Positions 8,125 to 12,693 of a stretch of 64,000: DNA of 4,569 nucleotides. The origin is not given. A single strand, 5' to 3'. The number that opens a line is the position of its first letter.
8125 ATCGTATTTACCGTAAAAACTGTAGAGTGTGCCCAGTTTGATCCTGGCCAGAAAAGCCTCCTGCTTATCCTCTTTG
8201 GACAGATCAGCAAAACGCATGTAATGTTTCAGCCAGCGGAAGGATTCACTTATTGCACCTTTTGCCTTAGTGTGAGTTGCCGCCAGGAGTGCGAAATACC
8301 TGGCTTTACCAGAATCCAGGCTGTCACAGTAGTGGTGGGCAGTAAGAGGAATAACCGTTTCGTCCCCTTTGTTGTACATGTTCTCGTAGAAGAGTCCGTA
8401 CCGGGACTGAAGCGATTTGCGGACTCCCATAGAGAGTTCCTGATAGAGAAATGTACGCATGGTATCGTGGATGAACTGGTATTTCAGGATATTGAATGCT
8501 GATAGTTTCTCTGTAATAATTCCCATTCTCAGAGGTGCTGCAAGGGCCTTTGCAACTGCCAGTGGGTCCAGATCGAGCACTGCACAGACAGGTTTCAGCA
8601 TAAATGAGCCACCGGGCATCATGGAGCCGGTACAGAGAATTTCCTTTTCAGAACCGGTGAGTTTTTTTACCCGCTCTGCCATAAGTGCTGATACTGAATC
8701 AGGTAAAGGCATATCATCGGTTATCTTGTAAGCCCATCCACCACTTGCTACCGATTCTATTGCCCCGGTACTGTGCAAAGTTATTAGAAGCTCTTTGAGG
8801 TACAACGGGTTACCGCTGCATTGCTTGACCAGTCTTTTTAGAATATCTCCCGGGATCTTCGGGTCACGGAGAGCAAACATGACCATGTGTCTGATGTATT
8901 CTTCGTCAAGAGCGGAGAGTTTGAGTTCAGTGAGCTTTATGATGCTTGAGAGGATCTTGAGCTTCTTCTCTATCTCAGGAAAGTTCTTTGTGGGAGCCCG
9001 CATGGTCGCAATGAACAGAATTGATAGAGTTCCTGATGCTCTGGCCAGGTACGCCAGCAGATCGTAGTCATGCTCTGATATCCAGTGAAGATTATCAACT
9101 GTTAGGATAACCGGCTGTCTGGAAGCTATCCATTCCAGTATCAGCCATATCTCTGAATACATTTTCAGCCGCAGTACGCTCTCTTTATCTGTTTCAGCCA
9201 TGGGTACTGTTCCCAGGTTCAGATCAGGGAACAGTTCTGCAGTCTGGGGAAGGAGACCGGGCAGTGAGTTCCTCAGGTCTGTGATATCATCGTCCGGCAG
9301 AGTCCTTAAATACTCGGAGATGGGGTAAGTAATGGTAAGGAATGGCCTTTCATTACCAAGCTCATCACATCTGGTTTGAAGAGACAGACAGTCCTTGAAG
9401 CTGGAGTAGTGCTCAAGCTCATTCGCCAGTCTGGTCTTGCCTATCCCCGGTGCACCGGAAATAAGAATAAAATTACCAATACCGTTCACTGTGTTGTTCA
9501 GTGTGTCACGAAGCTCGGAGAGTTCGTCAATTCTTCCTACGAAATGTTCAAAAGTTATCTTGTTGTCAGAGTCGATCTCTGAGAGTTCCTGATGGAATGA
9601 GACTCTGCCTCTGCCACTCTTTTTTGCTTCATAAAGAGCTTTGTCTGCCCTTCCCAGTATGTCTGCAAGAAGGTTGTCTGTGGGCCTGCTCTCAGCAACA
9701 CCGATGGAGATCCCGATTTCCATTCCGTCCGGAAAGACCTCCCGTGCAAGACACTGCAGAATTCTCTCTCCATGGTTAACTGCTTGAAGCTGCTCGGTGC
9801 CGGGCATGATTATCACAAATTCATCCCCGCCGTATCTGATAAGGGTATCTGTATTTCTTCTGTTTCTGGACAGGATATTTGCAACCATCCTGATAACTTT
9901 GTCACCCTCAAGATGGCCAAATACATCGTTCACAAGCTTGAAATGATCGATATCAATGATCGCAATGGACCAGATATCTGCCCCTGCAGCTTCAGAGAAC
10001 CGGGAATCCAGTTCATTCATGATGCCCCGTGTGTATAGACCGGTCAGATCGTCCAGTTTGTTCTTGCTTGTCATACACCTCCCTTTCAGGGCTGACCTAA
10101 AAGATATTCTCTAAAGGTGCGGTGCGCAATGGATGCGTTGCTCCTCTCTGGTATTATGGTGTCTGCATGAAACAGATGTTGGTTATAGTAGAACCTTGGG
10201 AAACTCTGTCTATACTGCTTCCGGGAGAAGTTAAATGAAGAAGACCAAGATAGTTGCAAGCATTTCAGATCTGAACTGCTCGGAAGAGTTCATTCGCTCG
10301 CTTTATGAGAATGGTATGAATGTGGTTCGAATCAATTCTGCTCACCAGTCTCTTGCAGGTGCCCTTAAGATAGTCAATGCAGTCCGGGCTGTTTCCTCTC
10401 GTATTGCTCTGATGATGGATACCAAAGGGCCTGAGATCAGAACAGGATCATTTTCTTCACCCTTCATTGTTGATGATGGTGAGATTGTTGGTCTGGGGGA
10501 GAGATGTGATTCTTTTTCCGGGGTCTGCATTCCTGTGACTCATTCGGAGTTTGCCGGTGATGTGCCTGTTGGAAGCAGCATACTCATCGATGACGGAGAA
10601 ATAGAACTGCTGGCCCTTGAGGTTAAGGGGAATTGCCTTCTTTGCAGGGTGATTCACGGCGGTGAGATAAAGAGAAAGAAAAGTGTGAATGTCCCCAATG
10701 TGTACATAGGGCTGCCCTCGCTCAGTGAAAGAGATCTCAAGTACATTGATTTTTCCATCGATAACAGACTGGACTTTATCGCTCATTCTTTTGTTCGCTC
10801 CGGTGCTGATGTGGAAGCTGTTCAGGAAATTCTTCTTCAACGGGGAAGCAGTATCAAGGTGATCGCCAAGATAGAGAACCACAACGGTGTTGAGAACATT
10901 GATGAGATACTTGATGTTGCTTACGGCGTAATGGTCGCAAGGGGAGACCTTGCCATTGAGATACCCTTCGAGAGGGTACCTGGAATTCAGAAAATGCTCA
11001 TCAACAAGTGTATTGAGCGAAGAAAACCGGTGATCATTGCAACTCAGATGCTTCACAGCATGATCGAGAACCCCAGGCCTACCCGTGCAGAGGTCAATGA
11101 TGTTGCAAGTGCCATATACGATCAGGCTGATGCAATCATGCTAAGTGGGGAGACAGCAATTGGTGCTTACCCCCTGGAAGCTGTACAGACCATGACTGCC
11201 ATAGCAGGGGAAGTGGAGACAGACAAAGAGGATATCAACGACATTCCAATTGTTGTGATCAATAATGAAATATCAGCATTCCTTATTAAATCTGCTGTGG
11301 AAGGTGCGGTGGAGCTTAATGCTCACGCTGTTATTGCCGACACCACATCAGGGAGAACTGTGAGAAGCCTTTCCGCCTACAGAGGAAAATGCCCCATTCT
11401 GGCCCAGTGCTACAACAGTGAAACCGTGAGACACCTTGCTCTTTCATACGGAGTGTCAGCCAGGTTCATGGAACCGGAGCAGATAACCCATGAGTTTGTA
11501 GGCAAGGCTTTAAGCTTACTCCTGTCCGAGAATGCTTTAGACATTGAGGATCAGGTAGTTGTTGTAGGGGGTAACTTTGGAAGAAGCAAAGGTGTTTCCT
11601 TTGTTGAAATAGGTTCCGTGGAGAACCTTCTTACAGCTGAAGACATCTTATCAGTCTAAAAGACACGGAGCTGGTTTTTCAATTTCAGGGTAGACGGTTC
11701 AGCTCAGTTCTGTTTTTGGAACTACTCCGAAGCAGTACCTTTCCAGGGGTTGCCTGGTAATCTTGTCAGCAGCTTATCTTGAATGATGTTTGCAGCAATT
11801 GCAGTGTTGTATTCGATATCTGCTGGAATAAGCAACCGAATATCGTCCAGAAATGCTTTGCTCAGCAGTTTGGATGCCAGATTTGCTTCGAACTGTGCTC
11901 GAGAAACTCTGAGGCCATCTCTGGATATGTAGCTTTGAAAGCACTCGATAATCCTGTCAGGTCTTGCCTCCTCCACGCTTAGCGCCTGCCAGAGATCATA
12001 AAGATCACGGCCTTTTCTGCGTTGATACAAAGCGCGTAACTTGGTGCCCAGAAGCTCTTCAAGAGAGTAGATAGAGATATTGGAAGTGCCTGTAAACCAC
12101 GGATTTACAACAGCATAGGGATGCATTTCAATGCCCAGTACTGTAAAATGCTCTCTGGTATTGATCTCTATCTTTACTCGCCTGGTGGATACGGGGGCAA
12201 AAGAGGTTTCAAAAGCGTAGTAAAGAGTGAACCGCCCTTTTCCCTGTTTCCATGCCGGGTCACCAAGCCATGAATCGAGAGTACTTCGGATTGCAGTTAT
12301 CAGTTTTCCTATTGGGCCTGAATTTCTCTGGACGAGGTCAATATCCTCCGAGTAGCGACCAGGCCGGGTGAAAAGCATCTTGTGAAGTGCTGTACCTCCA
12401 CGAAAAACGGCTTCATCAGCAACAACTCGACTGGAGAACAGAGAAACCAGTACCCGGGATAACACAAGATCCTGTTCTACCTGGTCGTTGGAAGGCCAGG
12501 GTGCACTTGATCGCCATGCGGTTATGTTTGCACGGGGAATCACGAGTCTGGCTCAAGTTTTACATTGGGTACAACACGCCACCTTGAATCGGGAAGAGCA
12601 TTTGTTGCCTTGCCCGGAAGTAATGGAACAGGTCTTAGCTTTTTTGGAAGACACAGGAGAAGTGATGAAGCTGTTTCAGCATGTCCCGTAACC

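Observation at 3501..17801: Tandem array of three GGDEF-STAND NTPase-TPR paralogs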

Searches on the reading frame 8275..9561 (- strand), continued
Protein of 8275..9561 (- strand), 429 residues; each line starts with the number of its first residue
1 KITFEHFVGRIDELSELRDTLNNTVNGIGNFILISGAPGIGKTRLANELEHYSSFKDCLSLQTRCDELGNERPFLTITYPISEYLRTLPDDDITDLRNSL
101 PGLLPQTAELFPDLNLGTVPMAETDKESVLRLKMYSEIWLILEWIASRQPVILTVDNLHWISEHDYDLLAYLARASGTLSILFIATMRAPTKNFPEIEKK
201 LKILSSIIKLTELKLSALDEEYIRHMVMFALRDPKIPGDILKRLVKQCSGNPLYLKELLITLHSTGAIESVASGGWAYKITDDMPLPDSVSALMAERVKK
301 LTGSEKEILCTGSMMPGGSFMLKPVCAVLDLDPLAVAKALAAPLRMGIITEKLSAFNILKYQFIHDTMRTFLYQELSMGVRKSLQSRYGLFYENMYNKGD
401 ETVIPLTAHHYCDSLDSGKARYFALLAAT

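Call 80: search_protein_families(library=pfam, alignment_id=A4, max_evalue=0.00001)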
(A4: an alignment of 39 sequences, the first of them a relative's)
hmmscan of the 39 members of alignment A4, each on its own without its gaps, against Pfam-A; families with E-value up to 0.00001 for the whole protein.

A. member 1, P0163 (1405 aa): 13 families
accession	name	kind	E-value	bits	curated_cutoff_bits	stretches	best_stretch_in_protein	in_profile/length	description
PF00069.31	Pkinase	-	1.5e-51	175.7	31.7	1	40-305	1-260/263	Protein kinase domain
PF13424.12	TPR_12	-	4.4e-40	136.2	30.1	5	1093-1161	5-75/77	Tetratricopeptide repeat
PF07714.23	PK_Tyr_Ser-Thr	-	1.3e-31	110.3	23.1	1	42-301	3-253/258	Protein tyrosine and serine/threonine kinase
PF13191.12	AAA_16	-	1.7e-28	100.6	32.6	1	528-709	2-167/167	AAA ATPase domain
PF00990.26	GGDEF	-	2.5e-24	86.3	23.8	1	355-511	2-159/161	Diguanylate cyclase, GGDEF domain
PF07719.23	TPR_2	-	7.6e-21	72.9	27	0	1133-1161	3-31/34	Tetratricopeptide repeat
PF00515.34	TPR_1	-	7.9e-15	54.4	27.8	0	1132-1160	2-30/34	Tetratricopeptide repeat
PF13181.12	TPR_8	-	1.6e-12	47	25.7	0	1133-1161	3-31/34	Tetratricopeptide repeat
PF17874.7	TPR_MalT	-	2.1e-12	47.4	45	0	1242-1363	31-154/336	MalT-like TPR region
PF13374.12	TPR_10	-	2.7e-10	40.3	27.5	0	1213-1245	4-36/42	Tetratricopeptide repeat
PF13176.12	TPR_7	-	5.9e-08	32.6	27.9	0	1093-1127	1-35/36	Tetratricopeptide repeat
PF06293.20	Kdo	-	7.6e-08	32.5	21.3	1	71-194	44-173/207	Lipopolysaccharide kinase (Kdo/WaaP) family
PF03109.22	ABC1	-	1.1e-07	31.7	22.9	1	112-202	141-226/244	ABC1 atypical kinase-like domain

B. families by the number of members that match (of 39 scanned): 50 families (the first 25 are shown)
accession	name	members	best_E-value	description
PF13191.12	AAA_16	39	5.5e-35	AAA ATPase domain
PF13424.12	TPR_12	30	2.8e-66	Tetratricopeptide repeat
PF07719.23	TPR_2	24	2.3e-35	Tetratricopeptide repeat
PF17874.7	TPR_MalT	23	8.9e-24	MalT-like TPR region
PF00069.31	Pkinase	22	5.2e-56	Protein kinase domain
PF07714.23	PK_Tyr_Ser-Thr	22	5.6e-39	Protein tyrosine and serine/threonine kinase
PF00515.34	TPR_1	22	4.1e-36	Tetratricopeptide repeat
PF13181.12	TPR_8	18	4.5e-27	Tetratricopeptide repeat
PF13374.12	TPR_10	16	6.6e-21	Tetratricopeptide repeat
PF13176.12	TPR_7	16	2.2e-20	Tetratricopeptide repeat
PF13401.12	AAA_22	14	6.3e-10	AAA domain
PF13428.12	TPR_14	10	1e-13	Tetratricopeptide repeat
PF13432.12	TPR_16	9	6.2e-14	Tetratricopeptide repeat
PF14938.12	SNAP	7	6.5e-16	Soluble NSF attachment protein, SNAP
PF24885.1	TPR_NPHP3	6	2.4e-10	Nephrocystin-3 TPR domain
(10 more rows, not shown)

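Call 91: find_related_loci(query=A2, collection=viral_contigs, flank=8000)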
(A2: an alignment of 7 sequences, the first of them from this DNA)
Query A2 (429 aa) in viral_contigs; peptide patterns used: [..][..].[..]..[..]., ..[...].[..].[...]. (x = any residue, [..] = any of these).
72 stretches matched a pattern, but none encodes a relative of the query by tblastn (E <= 1e-3).

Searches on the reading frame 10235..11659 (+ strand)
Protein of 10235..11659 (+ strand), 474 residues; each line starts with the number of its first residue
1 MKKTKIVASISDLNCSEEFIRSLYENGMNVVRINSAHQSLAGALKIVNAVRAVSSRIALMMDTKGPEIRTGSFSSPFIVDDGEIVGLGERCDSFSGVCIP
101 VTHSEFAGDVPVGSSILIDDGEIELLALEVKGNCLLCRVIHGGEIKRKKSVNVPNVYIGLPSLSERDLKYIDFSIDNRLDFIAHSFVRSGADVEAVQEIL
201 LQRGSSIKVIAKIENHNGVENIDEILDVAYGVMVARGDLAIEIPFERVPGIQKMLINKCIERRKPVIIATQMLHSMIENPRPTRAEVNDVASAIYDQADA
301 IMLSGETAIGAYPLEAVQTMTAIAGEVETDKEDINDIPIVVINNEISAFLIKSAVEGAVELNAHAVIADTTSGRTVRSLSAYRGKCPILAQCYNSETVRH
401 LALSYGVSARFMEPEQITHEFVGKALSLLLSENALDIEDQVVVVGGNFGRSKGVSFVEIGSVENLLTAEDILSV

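Call 15: search_protein_families(library=pfam, proteins=[window:10235-11659:+], max_evalue=0.001)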
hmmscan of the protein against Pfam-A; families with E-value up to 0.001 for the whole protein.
window:10235-11659:+ (474 aa): 3 families
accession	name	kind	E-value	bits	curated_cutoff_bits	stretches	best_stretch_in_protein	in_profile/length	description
PF00224.27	PK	-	7.6e-100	334.6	30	1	1-317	1-328/328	Pyruvate kinase, barrel domain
PF02887.21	PK_C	-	1.9e-19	70.2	28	1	351-454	4-108/114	Pyruvate kinase, alpha/beta domain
PF03328.21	HpcH_HpaI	-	0.00014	21.7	25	1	182-290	88-208/221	HpcH/HpaI aldolase/citrate lyase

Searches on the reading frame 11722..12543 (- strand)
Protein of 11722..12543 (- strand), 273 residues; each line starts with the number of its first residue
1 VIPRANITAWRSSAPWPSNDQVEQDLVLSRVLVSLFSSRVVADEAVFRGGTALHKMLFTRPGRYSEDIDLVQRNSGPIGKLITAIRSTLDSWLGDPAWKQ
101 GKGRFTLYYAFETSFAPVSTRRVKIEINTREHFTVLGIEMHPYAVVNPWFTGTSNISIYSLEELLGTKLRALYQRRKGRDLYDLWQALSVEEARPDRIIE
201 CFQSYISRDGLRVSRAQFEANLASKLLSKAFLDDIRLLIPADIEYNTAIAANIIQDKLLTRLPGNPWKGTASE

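Call 11: search_protein_families(library=padloc, proteins=[window:11722-12543:-], max_evalue=0.01)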
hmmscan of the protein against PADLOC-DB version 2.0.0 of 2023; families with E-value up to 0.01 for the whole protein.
window:11722-12543:- (273 aa): 29 families (the best 25 are shown)
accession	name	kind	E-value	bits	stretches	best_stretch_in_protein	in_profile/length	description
PDLC02294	AbiEii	-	3.4e-98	326.6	1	1-262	1-260/260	AbiEii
PDLC02304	AbiEii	-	1.7e-27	95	1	18-217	17-217/260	AbiEii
PDLC02305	AbiEii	-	1.7e-17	61.6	1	19-210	19-213/306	AbiEii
PDLC02292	AbiEii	-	2.7e-16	58.2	1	19-133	25-134/283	AbiEii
PDLC02303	AbiEii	-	5.8e-16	56.7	1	19-204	17-197/249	AbiEii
PDLC02317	AbiEii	-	3.8e-15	53.7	2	19-76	18-74/396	AbiEii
PDLC02323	AbiEii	-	2.3e-14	51.6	2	155-247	151-238/248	AbiEii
PDLC02318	AbiEii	-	4.4e-14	50.5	1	29-186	26-182/280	AbiEii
PDLC02307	AbiEii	-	1.1e-12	46.2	1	41-185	19-142/219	AbiEii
PDLC02290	AbiEii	-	1.7e-11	42.2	1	40-206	18-177/290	AbiEii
PDLC02291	AbiEii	-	5.8e-10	37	1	21-208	31-220/310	AbiEii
PDLC02328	AbiEii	-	1.2e-09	36.3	1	44-236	14-188/203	AbiEii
PDLC02321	AbiEii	-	2.2e-09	35.4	2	155-186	180-213/296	AbiEii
PDLC02293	AbiEii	-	2.3e-08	31.9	2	26-72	24-67/270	AbiEii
PDLC02313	AbiEii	-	3.3e-08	31.3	1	150-196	151-195/254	AbiEii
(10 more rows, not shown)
